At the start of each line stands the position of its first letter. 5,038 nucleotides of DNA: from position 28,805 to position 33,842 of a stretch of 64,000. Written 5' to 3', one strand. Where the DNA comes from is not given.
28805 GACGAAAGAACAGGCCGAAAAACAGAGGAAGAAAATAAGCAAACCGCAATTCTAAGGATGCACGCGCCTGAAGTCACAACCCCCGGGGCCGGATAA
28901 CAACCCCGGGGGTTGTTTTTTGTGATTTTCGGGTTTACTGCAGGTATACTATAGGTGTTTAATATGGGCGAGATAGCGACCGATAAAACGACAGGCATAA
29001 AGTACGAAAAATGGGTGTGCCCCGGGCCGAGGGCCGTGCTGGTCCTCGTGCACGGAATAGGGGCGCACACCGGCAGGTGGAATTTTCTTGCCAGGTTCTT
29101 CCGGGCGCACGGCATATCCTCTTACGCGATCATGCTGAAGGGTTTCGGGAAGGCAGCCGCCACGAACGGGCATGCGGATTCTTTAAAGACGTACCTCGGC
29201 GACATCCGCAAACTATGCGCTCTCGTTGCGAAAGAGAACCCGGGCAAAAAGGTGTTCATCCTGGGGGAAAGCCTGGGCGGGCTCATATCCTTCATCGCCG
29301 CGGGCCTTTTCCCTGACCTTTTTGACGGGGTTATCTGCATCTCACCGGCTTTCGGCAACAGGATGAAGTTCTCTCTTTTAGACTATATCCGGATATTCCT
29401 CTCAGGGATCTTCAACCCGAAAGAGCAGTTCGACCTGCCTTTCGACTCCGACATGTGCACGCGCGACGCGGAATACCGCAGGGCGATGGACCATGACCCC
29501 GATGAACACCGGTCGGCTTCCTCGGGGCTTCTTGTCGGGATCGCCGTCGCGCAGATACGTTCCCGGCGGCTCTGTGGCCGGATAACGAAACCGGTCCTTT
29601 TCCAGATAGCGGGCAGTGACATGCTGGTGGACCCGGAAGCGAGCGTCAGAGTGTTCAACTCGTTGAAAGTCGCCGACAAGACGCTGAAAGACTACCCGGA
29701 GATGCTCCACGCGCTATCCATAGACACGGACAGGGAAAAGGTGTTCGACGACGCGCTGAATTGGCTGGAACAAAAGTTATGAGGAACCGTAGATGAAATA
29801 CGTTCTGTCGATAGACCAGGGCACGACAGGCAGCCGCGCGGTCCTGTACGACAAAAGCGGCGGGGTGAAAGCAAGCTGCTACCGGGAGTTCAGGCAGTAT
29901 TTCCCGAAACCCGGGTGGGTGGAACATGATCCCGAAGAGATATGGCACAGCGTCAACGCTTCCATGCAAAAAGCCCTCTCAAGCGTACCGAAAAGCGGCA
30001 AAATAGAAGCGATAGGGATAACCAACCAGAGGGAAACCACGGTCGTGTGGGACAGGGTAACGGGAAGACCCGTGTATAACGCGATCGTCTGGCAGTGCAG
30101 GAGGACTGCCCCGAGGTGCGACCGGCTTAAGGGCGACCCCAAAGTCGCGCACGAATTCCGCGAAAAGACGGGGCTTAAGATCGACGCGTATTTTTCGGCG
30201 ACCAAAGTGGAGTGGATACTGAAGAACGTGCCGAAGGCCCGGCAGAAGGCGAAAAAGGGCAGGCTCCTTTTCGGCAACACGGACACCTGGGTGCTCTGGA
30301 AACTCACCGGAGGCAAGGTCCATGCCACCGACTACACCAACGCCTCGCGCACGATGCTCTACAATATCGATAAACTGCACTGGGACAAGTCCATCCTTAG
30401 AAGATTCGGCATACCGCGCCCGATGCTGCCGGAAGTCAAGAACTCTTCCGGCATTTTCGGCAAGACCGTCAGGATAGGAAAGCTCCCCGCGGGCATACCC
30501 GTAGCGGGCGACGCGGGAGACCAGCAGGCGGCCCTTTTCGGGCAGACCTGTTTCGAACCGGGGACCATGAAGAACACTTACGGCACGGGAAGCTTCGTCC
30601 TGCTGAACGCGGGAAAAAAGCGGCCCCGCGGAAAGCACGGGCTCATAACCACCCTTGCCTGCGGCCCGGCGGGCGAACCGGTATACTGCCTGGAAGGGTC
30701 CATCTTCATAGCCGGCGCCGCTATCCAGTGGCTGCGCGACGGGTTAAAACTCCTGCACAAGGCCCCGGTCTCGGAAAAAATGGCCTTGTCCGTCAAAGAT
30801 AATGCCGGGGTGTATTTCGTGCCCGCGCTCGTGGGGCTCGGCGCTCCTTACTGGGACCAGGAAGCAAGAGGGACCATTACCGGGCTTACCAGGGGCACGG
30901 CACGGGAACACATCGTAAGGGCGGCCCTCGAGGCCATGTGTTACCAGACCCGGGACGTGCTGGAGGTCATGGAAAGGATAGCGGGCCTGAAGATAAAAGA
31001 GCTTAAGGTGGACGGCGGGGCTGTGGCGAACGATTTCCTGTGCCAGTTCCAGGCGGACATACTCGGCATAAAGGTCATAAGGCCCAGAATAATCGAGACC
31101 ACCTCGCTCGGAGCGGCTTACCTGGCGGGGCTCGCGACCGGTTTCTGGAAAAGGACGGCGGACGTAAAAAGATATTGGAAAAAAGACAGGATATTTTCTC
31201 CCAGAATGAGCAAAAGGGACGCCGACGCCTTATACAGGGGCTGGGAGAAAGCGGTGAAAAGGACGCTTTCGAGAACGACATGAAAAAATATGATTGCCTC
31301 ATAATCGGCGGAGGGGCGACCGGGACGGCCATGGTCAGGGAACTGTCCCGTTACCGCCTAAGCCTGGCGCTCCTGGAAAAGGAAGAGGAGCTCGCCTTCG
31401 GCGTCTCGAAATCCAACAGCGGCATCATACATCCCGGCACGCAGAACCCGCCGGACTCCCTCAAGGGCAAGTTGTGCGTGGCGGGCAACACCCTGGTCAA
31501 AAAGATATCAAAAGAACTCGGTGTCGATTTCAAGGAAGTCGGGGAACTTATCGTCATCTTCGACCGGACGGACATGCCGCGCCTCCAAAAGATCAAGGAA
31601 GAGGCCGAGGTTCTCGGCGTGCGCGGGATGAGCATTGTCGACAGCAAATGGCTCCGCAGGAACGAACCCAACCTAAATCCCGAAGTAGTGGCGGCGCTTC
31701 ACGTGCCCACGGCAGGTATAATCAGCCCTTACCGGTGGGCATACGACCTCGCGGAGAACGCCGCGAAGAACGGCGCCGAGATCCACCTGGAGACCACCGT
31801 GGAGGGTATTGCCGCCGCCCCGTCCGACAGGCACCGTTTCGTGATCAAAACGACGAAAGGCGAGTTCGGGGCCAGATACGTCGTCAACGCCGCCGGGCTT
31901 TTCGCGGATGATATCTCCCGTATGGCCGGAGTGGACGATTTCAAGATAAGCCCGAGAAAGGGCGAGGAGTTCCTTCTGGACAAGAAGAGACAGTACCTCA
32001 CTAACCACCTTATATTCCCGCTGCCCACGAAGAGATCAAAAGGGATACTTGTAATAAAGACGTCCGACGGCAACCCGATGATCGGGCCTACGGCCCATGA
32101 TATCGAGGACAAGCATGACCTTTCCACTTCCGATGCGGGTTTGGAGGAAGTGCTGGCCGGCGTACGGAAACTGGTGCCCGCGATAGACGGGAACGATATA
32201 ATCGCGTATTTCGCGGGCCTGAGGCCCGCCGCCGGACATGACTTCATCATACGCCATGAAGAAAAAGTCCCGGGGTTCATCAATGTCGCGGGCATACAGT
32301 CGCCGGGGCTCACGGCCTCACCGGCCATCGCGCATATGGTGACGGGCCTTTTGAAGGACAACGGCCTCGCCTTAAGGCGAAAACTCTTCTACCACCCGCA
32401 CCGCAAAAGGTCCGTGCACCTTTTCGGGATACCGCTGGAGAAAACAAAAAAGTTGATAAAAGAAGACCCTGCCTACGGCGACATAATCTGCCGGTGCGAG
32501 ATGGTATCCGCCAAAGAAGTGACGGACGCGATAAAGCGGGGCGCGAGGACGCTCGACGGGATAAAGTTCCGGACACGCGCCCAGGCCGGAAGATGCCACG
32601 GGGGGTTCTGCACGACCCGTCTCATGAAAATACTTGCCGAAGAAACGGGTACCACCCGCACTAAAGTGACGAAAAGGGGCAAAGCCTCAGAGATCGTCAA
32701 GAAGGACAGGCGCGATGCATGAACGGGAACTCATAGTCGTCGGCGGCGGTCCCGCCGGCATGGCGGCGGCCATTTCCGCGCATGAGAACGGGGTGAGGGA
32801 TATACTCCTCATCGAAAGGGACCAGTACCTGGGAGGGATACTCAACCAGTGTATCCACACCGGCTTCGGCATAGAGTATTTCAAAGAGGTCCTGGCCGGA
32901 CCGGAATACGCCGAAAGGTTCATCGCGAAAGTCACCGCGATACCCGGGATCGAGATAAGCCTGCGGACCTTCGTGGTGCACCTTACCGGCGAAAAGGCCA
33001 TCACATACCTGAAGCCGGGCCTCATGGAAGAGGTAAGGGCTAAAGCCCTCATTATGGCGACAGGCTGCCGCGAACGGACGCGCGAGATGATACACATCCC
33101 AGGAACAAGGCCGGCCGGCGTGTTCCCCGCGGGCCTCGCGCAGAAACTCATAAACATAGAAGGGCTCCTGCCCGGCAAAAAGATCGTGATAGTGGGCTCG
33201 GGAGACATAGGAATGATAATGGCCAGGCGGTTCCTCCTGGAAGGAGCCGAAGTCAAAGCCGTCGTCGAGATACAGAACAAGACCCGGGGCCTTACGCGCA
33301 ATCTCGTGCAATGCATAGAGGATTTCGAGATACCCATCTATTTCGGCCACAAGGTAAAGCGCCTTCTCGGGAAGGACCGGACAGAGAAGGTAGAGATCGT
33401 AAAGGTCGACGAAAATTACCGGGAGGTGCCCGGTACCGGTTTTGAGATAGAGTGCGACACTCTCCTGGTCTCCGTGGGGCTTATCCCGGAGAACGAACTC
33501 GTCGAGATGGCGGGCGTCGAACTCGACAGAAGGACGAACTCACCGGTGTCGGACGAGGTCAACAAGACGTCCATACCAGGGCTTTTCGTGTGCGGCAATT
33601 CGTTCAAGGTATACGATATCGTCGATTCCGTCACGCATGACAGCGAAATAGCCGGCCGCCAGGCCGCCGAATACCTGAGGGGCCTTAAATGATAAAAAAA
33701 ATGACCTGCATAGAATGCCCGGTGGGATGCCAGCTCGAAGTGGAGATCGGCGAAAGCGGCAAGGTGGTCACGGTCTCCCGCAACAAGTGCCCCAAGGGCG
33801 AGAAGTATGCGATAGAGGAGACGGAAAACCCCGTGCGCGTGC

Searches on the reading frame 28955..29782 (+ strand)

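Call 50: search_protein_families(library=pfam, proteins=[window:28955-29782:+], max_evalue=0.00001)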
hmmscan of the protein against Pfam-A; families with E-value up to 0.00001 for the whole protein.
window:28955-29782:+ (275 aa): 5 families
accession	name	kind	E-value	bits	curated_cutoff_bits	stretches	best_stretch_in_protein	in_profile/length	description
PF12146.15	Hydrolase_4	-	7.8e-47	160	27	1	25-259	3-239/239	Serine aminopeptidase, S33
PF00561.26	Abhydrolase_1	-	1.1e-12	48.6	25.8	1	28-256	2-242/245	alpha/beta hydrolase fold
PF12697.13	Abhydrolase_6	-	8.6e-09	36.8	26.3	1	29-185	1-151/217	Alpha/beta hydrolase family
PF00326.27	Peptidase_S9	-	2.6e-06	27.5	22.6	0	98-140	64-106/213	Prolyl oligopeptidase family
PF00756.26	Esterase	-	9.8e-06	25.9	22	0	55-132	73-149/251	Putative esterase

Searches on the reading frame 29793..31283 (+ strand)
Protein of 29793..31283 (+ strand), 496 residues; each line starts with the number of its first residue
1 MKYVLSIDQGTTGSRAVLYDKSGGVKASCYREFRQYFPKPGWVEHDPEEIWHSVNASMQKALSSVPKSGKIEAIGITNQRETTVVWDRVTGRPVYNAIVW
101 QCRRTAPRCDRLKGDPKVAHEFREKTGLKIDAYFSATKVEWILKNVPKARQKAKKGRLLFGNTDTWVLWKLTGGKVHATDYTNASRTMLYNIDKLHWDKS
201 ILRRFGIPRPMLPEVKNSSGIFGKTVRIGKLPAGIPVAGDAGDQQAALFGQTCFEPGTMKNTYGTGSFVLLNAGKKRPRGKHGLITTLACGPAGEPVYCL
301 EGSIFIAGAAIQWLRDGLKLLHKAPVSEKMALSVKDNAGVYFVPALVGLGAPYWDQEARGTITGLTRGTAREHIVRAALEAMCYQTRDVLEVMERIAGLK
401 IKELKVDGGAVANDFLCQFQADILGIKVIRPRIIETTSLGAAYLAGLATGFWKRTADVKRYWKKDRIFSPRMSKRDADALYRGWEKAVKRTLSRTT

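Call 51: search_protein_families(library=pfam, proteins=[window:29793-31283:+], max_evalue=0.00001)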
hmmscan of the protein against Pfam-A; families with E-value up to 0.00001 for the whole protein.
window:29793-31283:+ (496 aa): 2 families
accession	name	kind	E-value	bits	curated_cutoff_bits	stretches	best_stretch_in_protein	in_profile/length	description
PF00370.27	FGGY_N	-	4.1e-77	259.5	28.8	1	3-250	1-245/245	FGGY family of carbohydrate kinases, N-terminal domain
PF02782.22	FGGY_C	-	9e-45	153.3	27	1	260-448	2-197/198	FGGY family of carbohydrate kinases, C-terminal domain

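Call 60: find_homologous_proteins(query=window:29793-31283:+, max_evalue=1e-50)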
Query window:29793-31283:+ (496 aa): 8000 proteins with E <= 1e-50 among 8000 candidates; the best 120 are listed.
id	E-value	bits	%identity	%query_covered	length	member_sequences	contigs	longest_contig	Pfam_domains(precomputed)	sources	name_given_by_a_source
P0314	0.0e+0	1149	100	100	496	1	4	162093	PF00370.28,PF02782.23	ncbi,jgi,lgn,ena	-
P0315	1.9e-278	942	81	100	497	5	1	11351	PF00370.28,PF02782.23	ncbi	ncbi:MAG: glycerol kinase GlpK [Candidatus Omnitrophota bacterium]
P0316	7.9e-276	933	80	99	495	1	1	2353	PF00370.28,PF02782.23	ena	-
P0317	5.1e-258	874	76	99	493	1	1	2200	PF00370.28,PF02782.23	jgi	-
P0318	7.7e-254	861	76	100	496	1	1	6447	PF00370.28,PF02782.23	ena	-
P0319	2.1e-253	859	75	99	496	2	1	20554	PF00370.28,PF02782.23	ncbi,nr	ncbi:MAG: glycerol kinase GlpK [Candidatus Omnitrophica bacterium]|nr:glycerol kinase GlpK [Candidat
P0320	1.2e-252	857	75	99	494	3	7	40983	PF00370.28,PF02782.23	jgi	jgi:glycerol kinase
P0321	1.2e-252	857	73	100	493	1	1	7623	PF00370.28,PF02782.23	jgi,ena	-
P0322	3.9e-252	855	74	100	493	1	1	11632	PF00370.28,PF02782.23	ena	-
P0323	7.6e-251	851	74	99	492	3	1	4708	PF00370.28,PF02782.23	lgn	-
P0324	3.2e-250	849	73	100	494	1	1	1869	PF00370.28,PF02782.23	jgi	jgi:glycerol kinase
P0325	3.4e-250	849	74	99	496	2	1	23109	PF00370.28,PF02782.23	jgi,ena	-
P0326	3.5e-250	849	73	99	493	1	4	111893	PF00370.28,PF02782.23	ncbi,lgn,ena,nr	ncbi:MAG: glycerol kinase GlpK [Candidatus Omnitrophica bacterium]|nr:glycerol kinase GlpK [Candidat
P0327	5.3e-250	848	73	99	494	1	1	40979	PF00370.28,PF02782.23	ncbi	-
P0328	5.4e-250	848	74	100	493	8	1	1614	PF00370.28,PF02782.23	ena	-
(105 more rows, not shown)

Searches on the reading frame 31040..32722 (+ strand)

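Call 51: search_protein_families(library=pfam, proteins=[window:31040-32722:+], max_evalue=0.00001)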
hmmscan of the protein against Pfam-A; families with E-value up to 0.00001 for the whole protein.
window:31040-32722:+ (560 aa): 4 families
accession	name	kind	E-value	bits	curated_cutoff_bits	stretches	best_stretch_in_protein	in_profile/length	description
PF01266.30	DAO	-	2.9e-65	221.5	27.9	1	85-435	1-351/353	FAD dependent oxidoreductase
PF04324.20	Fer2_BFD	-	4.5e-12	46.6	26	1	482-534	1-50/50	BFD-like [2Fe-2S] binding domain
PF13738.12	Pyr_redox_3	-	1.5e-07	31.4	30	0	237-290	87-137/305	Pyridine nucleotide-disulphide oxidoreductase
PF07992.20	Pyr_redox_2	-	1.3e-06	28.5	26.1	0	84-137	1-54/291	Pyridine nucleotide-disulphide oxidoreductase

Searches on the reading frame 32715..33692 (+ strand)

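Call 51: search_protein_families(library=pfam, proteins=[window:32715-33692:+], max_evalue=0.00001)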
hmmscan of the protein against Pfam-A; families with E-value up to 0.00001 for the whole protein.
window:32715-33692:+ (325 aa): 8 families
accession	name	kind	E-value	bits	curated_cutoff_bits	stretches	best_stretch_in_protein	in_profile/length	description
PF07992.20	Pyr_redox_2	-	3.3e-31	109.2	26.1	1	5-295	2-275/291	Pyridine nucleotide-disulphide oxidoreductase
PF13738.12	Pyr_redox_3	-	2.9e-15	56.8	30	1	58-294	76-305/305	Pyridine nucleotide-disulphide oxidoreductase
PF12831.13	FAD_oxidored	-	1.1e-10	41.9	27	1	6-47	2-42/416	FAD dependent oxidoreductase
PF00890.30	FAD_binding_2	-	2.1e-10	40.8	20.4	1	6-41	2-36/414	FAD binding domain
PF13450.12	NAD_binding_8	-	9.8e-08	32.6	21.9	1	8-63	1-55/68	NAD(P)-binding Rossmann-like domain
PF00070.33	Pyr_redox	-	7e-07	30.1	22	0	156-227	1-78/82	Pyridine nucleotide-disulphide oxidoreductase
PF03486.20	HI0933_like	-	3.6e-06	27.1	50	0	5-40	2-36/244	HI0933-like protein Rossmann domain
PF01494.25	FAD_binding_3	-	4.5e-06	26.6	22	0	6-36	4-33/349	FAD binding domain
